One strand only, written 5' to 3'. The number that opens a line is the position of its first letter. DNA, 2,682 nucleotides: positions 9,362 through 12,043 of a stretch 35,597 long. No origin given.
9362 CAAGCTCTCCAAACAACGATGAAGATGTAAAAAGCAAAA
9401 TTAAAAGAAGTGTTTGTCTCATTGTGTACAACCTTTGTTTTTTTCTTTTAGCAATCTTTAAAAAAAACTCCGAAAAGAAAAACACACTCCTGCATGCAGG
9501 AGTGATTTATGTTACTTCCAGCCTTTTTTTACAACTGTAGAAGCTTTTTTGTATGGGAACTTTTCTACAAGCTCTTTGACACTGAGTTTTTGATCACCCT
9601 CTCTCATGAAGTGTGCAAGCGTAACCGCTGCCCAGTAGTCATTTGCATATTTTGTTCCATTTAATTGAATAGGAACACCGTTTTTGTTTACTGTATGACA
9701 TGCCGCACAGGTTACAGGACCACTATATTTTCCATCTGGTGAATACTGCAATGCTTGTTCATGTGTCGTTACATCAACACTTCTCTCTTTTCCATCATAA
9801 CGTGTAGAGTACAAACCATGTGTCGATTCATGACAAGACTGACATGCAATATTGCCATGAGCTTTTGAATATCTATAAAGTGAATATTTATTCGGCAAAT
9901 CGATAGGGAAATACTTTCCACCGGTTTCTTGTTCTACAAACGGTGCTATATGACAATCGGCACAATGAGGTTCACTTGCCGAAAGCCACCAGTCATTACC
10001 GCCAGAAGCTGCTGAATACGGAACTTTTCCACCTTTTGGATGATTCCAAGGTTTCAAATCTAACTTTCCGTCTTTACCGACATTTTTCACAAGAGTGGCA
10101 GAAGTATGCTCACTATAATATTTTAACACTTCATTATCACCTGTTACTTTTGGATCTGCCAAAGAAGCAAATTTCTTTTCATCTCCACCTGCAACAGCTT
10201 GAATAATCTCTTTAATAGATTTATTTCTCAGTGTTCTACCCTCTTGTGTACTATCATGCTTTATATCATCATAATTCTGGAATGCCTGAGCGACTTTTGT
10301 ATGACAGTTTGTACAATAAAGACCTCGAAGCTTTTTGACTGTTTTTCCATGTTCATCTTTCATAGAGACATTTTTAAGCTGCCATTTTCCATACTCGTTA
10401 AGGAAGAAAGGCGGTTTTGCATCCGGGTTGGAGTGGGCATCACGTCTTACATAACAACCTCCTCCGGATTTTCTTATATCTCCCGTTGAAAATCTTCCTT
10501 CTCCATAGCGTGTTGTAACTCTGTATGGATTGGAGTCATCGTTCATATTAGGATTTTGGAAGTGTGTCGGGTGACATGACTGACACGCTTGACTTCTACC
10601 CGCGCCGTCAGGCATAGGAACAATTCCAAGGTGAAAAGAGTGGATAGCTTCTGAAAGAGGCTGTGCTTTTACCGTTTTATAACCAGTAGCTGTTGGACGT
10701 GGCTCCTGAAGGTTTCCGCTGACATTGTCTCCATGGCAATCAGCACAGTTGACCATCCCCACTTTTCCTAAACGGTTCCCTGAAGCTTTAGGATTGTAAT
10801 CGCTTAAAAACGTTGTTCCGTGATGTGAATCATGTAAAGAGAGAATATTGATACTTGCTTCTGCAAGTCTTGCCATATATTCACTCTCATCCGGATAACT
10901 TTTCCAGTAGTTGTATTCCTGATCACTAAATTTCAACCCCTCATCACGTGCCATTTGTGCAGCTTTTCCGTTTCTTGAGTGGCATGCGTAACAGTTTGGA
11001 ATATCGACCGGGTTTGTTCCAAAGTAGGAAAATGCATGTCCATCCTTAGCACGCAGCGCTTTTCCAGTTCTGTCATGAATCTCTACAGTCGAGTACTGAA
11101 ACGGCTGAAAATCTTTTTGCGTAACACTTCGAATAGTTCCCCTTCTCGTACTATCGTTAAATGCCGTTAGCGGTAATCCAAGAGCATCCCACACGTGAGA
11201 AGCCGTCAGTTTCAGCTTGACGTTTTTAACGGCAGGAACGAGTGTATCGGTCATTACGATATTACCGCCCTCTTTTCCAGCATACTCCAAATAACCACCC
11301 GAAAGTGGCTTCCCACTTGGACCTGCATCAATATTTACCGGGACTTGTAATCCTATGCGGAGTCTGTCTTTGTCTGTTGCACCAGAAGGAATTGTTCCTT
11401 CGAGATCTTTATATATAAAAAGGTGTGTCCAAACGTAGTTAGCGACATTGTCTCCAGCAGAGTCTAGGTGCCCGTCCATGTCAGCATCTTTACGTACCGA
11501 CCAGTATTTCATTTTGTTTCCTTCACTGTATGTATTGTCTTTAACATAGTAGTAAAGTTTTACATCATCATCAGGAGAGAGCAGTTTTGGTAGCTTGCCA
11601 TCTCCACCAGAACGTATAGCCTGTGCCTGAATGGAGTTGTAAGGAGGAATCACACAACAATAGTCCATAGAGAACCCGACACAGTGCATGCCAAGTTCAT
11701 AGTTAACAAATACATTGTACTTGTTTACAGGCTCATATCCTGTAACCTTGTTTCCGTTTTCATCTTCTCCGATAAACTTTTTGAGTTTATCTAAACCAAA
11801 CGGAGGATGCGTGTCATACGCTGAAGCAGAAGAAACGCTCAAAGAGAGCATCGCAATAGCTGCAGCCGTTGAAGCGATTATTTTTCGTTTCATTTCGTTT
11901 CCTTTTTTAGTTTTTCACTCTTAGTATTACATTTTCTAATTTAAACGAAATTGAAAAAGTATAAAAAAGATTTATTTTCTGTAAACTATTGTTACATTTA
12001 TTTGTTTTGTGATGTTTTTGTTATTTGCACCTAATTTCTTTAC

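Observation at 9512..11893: Orphan, monocistronic 793-aa heptaheme cytochrome c with a large heme-free N-terminal domain and four extra cysteines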

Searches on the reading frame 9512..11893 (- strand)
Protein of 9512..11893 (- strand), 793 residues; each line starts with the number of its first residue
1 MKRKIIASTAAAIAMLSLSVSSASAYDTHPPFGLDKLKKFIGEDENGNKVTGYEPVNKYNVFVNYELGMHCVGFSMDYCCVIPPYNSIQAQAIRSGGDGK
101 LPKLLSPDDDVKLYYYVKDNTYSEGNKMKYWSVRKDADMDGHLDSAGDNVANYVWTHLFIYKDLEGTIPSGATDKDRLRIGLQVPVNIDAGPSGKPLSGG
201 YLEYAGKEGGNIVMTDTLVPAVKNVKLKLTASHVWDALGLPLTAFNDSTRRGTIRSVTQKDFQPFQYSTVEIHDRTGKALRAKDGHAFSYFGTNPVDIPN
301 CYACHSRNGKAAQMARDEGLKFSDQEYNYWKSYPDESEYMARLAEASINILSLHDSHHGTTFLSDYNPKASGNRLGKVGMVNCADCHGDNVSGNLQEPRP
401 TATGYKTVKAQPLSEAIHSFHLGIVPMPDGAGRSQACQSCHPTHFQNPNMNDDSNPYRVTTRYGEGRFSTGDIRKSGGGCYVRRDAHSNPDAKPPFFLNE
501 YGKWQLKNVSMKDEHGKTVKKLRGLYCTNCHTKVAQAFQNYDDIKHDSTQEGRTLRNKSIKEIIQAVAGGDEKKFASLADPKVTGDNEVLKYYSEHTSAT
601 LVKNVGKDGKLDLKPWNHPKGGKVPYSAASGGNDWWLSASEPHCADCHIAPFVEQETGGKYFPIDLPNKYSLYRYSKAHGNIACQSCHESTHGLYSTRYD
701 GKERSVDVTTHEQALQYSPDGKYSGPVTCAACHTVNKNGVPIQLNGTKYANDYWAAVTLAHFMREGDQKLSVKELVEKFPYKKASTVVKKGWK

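Call 4: search_protein_families(library=pfam, proteins=[window:9512-11893:-], max_evalue=1)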
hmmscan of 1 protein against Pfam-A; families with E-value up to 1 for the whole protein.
window:9512-11893:- (793 aa): 10 families
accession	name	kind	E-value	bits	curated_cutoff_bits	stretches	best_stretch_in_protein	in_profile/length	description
PF14522.11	Cytochrome_C7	-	1.1e-07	32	24.8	2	642-734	14-67/67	Cytochrome c7 and related cytochrome c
PF13435.11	Cytochrome_C554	-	1.9e-07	32.4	20.8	1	683-736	1-58/84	Cytochrome c554 and c-prime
PF22113.1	Mtrc-MtrF_II-IV_dom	-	2.3e-06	27.7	30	2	298-445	6-130/176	Outer membrane cytochrome MtrC/MtrF-like, domains II/IV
PF13442.11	Cytochrome_CBB3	-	5.1e-06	27.2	27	1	728-766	13-44/68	Cytochrome C oxidase, cbb3-type, subunit III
PF14537.11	Cytochrom_c3_2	-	0.00095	20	25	0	643-737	8-68/79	Cytochrome c3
PF09699.15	Paired_CXXCH_1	-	0.0016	18.5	20.6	0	643-691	8-39/41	Doubled CXXCH motif (Paired_CXXCH_1)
PF22297.1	PccH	-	0.0035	17.9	24.4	1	518-573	5-60/133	PccH Cytochrome c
PF00034.26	Cytochrom_C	-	0.08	14.7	21.3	1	728-756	11-27/90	Cytochrome c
PF25422.1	DUF7892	-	0.24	11.2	27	0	514-540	66-89/159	Domain of unknown function (DUF7892)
PF03150.19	CCP_MauG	-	0.26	12.3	25.6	0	679-705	19-41/149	Di-haem cytochrome c peroxidase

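Call 5: search_protein_families(library=ncbifam, proteins=[window:9512-11893:-], max_evalue=1)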
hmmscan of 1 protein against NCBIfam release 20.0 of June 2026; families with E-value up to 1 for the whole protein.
window:9512-11893:- (793 aa): 5 families
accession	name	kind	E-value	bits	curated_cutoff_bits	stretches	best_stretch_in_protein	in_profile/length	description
NF033196.2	c_type_nonphoto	exception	0.073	13.2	70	0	517-556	20-57/98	c-type cytochrome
TIGR03153.1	cytochr_NrfH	equivalog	0.3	11.1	134.2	0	668-735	39-111/138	cytochrome c nitrite reductase small subunit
NF045774.1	cytochro_C551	exception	0.34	10.9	118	1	374-407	41-73/110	cytochrome c551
NF041895.1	choice_anch_V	domain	0.71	9.9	42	0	721-747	21-46/150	choice-of-anchor V domain-containing protein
TIGR02603.1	CxxCH_TIGR02603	domain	0.72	9.9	68.15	0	724-742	9-27/134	putative heme-binding domain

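Call 6: search_solved_structures(query=window:9512-11893:-, max_evalue=1, show_alignments=2)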
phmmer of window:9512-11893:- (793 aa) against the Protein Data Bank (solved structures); distinct sequences matched with E-value up to 1: 1.
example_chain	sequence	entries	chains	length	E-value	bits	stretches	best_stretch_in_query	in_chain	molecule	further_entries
2jz4_A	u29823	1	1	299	0.13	13.8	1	27-54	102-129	Jasmonate inducible protein isolog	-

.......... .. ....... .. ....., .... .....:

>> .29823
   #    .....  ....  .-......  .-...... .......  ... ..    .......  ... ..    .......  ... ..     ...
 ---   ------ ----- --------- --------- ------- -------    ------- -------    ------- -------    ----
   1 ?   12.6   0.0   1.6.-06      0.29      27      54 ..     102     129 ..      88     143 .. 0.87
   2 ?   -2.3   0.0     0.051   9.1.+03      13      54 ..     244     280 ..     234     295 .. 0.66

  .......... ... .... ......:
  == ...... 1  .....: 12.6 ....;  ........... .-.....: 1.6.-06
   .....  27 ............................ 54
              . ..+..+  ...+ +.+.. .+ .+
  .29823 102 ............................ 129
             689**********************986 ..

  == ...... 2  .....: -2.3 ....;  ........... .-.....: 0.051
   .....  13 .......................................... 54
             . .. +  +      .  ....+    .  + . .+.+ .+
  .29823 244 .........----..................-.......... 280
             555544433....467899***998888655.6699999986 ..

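Call 7: find_homologous_proteins(query=window:9512-11893:-, max_evalue=0.001)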
Query window:9512-11893:- (793 aa): 684 proteins with E <= 0.001 among 8000 candidates; the best 120 are listed.
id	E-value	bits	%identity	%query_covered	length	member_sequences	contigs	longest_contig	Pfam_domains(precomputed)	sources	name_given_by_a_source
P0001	0.0e+0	1877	100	100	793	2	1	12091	PF13435.12,PF13442.12,PF14522.12,PF22113.2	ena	-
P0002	0.0e+0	1735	90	100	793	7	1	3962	PF13435.12,PF13442.12,PF14522.12,PF22113.2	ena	-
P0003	0.0e+0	1688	87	100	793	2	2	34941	PF14522.12,PF22113.2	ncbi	-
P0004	0.0e+0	1656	86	100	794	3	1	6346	PF13442.12,PF14522.12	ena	-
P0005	0.0e+0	1652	88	97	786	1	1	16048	PF13435.12,PF13442.12,PF14522.12,PF22113.2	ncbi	-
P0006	0.0e+0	1644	84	100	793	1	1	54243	PF14522.12,PF22113.2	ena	-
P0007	0.0e+0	1637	85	100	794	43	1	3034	PF13442.12,PF14522.12,PF22113.2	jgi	-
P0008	0.0e+0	1632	85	100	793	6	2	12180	PF14522.12,PF22113.2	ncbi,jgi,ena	-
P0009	0.0e+0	1621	85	100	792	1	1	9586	PF13442.12,PF14522.12,PF22113.2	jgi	-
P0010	0.0e+0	1610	83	100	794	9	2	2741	PF00034.27,PF14522.12,PF22113.2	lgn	-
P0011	0.0e+0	1603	83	100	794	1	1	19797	PF13435.12,PF13442.12,PF14522.12,PF22113.2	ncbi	ncbi:MAG: hypothetical protein ABXS93_06510 [Sulfurimonas sp.]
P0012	0.0e+0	1602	83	100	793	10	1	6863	PF13442.12,PF14522.12,PF22113.2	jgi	-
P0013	0.0e+0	1601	83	100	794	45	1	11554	PF13435.12,PF14522.12,PF22113.2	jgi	-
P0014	0.0e+0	1594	82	100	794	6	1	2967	PF13435.12,PF14522.12,PF22113.2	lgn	-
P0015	0.0e+0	1590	82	100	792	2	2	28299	PF13435.12,PF14522.12,PF22113.2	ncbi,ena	-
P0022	0.0e+0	1574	81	100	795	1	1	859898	PF13435.12,PF13442.12,PF14522.12,PF22113.2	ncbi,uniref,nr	ncbi:hypothetical protein [Sulfurimonas sp. C5]|uniref:hypothetical protein n=1 Tax=Sulfurimonas sp.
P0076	0.0e+0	1505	80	100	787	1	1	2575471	PF13442.12,PF14522.12,PF22113.2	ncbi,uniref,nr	ncbi:hypothetical protein [Sulfurovum mangrovi]|uniref:hypothetical protein n=1 Tax=Sulfurovum mangr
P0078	0.0e+0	1500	79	100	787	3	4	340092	PF13442.12,PF14522.12,PF22113.2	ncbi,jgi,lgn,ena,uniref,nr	ncbi:hypothetical protein [Sulfurovum sp.]|jgi:mono/diheme cytochrome c family protein|uniref:hypoth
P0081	0.0e+0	1492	79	100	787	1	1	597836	PF13442.12,PF14522.12,PF22113.2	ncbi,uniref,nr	ncbi:hypothetical protein PGH07_06685 [Sulfurovum sp. zt1-1]|uniref:Uncharacterized protein n=1 Tax=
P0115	0.0e+0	1428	75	100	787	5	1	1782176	PF13435.12,PF14522.12,PF22113.2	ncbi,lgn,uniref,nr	ncbi:hypothetical protein [Sulfurovum sp. TSL1]|uniref:hypothetical protein n=1 Tax=Sulfurovum sp. T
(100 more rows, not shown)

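Call 10: find_encoding_contigs(protein=P0076, flank=8000, max_places=2)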
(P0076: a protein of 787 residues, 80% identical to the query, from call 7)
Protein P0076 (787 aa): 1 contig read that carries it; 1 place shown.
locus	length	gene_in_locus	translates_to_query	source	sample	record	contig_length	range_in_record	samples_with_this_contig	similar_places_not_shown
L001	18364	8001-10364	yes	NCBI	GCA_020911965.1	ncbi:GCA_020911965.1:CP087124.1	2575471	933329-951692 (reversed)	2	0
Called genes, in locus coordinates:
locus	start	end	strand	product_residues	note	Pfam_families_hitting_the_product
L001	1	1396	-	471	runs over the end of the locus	-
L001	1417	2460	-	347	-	PF06674:DUF1176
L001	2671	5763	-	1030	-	PF05140:ResB, PF01578:Cytochrom_C_asm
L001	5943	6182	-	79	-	-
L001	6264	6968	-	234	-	-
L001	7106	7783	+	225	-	PF07661:MORN_2 (weak)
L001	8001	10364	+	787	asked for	PF22113:Mtrc-MtrF_II-IV_dom (faint), PF14522:Cytochrome_C7 (faint), PF13442:Cytochrome_CBB3 (faint)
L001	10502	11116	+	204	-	-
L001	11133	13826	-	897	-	PF02739:5_3_exonuc_N, PF01367:5_3_exonuc, PF01612:DNA_pol_A_exo1, PF00476:DNA_pol_A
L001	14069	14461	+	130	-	-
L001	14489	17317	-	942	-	PF00005:ABC_tran (faint), PF02463:SMC_N (faint), PF03193:RsgA_GTPase (faint), PF13191:AAA_16 (faint), PF13555:AAA_29 (faint), PF20703:nSTAND1 (faint), PF17760:UvrA_inter, PF17755:UvrA_DNA-bind, +1 more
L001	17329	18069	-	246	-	PF01925:TauE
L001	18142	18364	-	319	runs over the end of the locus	PF01207:Dus, PF04131:NanE (weak), PF00977:His_biosynth (weak)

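Call 11: find_encoding_contigs(protein=P0022, flank=8000, max_places=2)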
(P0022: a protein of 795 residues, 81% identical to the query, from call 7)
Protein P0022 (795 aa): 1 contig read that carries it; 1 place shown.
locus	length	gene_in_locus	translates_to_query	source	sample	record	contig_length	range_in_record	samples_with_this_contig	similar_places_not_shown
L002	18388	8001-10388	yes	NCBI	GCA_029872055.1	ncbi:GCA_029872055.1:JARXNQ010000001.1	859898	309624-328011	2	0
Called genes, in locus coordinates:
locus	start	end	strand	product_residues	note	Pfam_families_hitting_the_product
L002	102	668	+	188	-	PF08207:EFP_N, PF01132:EFP, PF09285:Elong-fact-P_C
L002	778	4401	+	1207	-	PF02811:PHP, PF07733:DNA_pol3_alpha, PF17657:DNA_pol3_finger, PF14579:HHH_6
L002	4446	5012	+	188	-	-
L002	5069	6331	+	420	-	PF02127:Peptidase_M18, PF05343:Peptidase_M42 (faint)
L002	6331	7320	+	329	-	PF14501:HATPase_c_5 (faint), PF00512:HisKA, PF02518:HATPase_c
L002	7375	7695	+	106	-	-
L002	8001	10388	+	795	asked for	PF22113:Mtrc-MtrF_II-IV_dom (faint), PF13435:Cytochrome_C554 (faint), PF14522:Cytochrome_C7 (faint), PF13442:Cytochrome_CBB3 (faint)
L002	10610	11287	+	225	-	-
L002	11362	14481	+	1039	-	PF05140:ResB, PF01578:Cytochrom_C_asm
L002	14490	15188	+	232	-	PF09365:DUF2461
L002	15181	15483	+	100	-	PF01050:MannoseP_isomer (weak), PF07883:Cupin_2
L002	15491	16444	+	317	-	PF00762:Ferrochelatase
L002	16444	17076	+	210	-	PF00702:Hydrolase, PF12710:HAD, PF13419:HAD_2, PF13242:Hydrolase_like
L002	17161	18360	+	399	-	-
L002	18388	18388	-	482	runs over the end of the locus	PF00015:MCPsignal, PF13682:CZB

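Call 14: search_protein_families(library=pfam, proteins=[L001:10502-11116:+, L002:7375-7695:+], max_evalue=0.001)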
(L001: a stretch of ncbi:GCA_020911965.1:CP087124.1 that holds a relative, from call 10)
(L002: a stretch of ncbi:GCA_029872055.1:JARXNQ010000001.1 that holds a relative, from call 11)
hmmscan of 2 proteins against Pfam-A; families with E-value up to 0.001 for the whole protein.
L001:10502-11116:+ (204 aa): 1 family
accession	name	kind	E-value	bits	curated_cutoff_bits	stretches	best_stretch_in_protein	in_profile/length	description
PF07661.19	MORN_2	-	3.3e-10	39.4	29.6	0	97-117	1-21/22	MORN repeat variant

L002:7375-7695:+ (106 aa): 0 families

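Call 26: search_protein_representatives(protein=window:9512-11893:-)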
Query: 793 residues. Proteins with E-value up to 0.001 (for the whole library): 397; up to 1e-10: 175; up to 1e-30: 69. The best 150 are listed.
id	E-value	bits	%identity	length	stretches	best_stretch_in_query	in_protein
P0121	0.0e+00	1166.5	63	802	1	21-793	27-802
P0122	2.9e-244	829.6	55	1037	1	46-789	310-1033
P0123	3.7e-210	716.8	59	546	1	19-536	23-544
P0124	1.6e-153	529.4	47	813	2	53-584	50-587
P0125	1.0e-141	490.4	46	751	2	55-587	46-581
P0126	1.1e-137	477.0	44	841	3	58-395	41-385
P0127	9.2e-114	397.9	37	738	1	53-762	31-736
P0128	7.5e-110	385.0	44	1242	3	59-395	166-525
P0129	8.8e-104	364.9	45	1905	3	224-557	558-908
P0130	1.4e-101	357.6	46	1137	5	120-397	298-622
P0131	1.1e-94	334.8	60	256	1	12-258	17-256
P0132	2.5e-93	330.4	58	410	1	230-485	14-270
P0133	8.6e-91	322.0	44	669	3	189-405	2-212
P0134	1.3e-90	321.3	47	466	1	145-532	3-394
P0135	3.7e-88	313.2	62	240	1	567-788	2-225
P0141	3.8e-80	286.7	41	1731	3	140-585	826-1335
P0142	2.0e-77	277.8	41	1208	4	623-741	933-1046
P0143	4.0e-74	266.8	43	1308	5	620-762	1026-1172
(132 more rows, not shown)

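Call 29: find_homologous_proteins(query=A2, max_evalue=0.00001)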
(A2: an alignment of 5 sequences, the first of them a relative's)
Query A2 (5 sequences) (751 aa, profile of the alignment): 879 proteins with E <= 0.00001 among 8000 candidates; the best 120 are listed.
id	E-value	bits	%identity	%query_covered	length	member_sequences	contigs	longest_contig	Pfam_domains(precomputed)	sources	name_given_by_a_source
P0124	0.0e+0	1285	46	91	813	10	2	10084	PF14537.12,PF14522.12,PF22113.2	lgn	-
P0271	0.0e+0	1270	46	93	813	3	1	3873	PF14522.12,PF22113.2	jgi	jgi:hypothetical protein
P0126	0.0e+0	1191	38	92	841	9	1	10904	PF14537.12,PF14522.12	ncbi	-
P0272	0.0e+0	1183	45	94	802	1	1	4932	PF14522.12,PF22113.2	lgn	-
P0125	0.0e+0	1178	100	100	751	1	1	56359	PF14537.12,PF14522.12,PF22113.2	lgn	-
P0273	0.0e+0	1176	45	93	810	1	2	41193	PF14522.12,PF22113.2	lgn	-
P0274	0.0e+0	1174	44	93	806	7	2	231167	PF14522.12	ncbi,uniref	ncbi:hypothetical protein [Sedimenticola sp.]|uniref:hypothetical protein n=1 Tax=Sedimenticola sp. 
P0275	0.0e+0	1171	44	89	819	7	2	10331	PF02085.22,PF14522.12,PF22113.2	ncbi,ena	-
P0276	0.0e+0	1169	45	94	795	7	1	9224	PF14522.12,PF22113.2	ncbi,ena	-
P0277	0.0e+0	1168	47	89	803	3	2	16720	PF14522.12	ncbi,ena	-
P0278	0.0e+0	1167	44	89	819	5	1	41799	PF14522.12,PF22113.2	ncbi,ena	-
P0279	0.0e+0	1167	46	89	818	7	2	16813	PF14522.12,PF22113.2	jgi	-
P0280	0.0e+0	1167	44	94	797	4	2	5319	PF14522.12,PF22113.2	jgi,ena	-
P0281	0.0e+0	1165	44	97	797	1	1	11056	PF13435.12,PF14522.12,PF22113.2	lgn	-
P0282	0.0e+0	1165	44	89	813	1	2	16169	PF14522.12,PF22113.2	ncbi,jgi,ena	-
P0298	0.0e+0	1155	46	91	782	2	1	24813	PF14537.12,PF02085.22,PF14522.12,PF22113.2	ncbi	ncbi:cytochrome c3 family protein [Endothiovibrio diazotrophicus]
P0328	0.0e+0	1146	44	94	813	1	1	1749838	PF14522.12,PF22113.2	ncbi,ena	-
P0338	0.0e+0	1142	45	96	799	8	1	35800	PF14522.12,PF22113.2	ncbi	ncbi:MAG TPA: hypothetical protein VIU93_11050 [Gallionellaceae bacterium]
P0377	0.0e+0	1128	46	74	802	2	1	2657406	PF14522.12,PF22113.2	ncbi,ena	-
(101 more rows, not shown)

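Call 32: find_encoding_contigs(protein=P0274, flank=8000, max_places=2)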
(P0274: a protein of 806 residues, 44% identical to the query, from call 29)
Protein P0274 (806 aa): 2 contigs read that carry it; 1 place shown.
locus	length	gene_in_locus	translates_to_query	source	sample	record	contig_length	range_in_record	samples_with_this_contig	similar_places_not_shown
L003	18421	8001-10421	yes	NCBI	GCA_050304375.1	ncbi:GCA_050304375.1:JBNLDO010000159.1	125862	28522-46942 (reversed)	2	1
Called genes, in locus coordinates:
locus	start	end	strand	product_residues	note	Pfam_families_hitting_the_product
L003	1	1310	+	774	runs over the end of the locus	PF00072:Response_reg, PF00990:GGDEF, PF00563:EAL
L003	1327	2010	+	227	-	PF00027:cNMP_binding, PF13545:HTH_Crp_2, PF00325:Crp (weak)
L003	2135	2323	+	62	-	PF11127:YgaP-like_TM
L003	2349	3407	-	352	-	PF01594:AI-2E_transport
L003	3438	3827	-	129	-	-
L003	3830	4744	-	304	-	PF00126:HTH_1, PF03466:LysR_substrate, PF12849:PBP_like_2, PF12727:PBP_like (weak)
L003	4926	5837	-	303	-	-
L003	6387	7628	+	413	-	PF03349:Toluene_X, PF13609:Porin_4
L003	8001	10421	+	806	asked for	PF14522:Cytochrome_C7 (faint)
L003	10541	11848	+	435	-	PF13145:Rotamase_2, PF00639:Rotamase, PF13616:Rotamase_3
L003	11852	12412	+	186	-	PF08534:Redoxin, PF00578:AhpC-TSA, PF13905:Thioredoxin_8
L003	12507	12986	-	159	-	PF02635:DsrE (faint), PF13686:DrsE_2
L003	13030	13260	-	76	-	PF01206:TusA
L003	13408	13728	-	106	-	PF00581:Rhodanese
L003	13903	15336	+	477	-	PF13241:NAD_binding_7, PF14824:Sirohm_synth_M (weak), PF10414:CysG_dimeriser, PF00590:TP_methylase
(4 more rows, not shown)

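Call 33: find_encoding_contigs(protein=P0377, flank=8000, max_places=2)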
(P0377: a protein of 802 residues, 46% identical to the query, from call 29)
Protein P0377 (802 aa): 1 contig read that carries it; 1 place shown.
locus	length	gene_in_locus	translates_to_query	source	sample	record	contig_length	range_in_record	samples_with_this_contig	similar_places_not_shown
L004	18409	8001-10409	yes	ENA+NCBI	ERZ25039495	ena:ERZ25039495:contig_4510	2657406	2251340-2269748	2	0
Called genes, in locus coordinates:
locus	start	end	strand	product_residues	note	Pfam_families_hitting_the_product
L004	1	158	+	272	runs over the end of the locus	PF01266:DAO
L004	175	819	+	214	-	PF13649:Methyltransf_25 (weak), PF06962:rRNA_methylase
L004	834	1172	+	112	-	-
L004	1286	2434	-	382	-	PF11306:DUF3108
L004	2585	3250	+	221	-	PF13857:Ank_5 (faint), PF12796:Ank_2, PF13606:Ank_3 (faint), PF13637:Ank_4 (weak), PF12796:Ank_2, PF00023:Ank (weak)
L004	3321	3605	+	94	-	-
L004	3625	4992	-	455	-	PF00270:DEAD, PF04851:ResIII (weak), PF00271:Helicase_C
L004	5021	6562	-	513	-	PF00929:RNase_T, PF08411:ExoI_SH3, PF26016:ExoI_C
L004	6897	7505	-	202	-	PF00034:Cytochrom_C, PF13442:Cytochrome_CBB3 (faint)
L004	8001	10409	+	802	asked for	PF14522:Cytochrome_C7 (faint), PF22113:Mtrc-MtrF_II-IV_dom (faint)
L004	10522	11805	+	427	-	PF13145:Rotamase_2, PF00639:Rotamase, PF13616:Rotamase_3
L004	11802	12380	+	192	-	PF08534:Redoxin, PF00578:AhpC-TSA, PF00085:Thioredoxin (weak), PF13905:Thioredoxin_8 (weak)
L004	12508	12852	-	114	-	PF01245:Ribosomal_L19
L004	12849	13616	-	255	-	PF01746:tRNA_m1G_MT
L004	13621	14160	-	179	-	PF01782:RimM, PF05239:PRC, PF24986:PRC_RimM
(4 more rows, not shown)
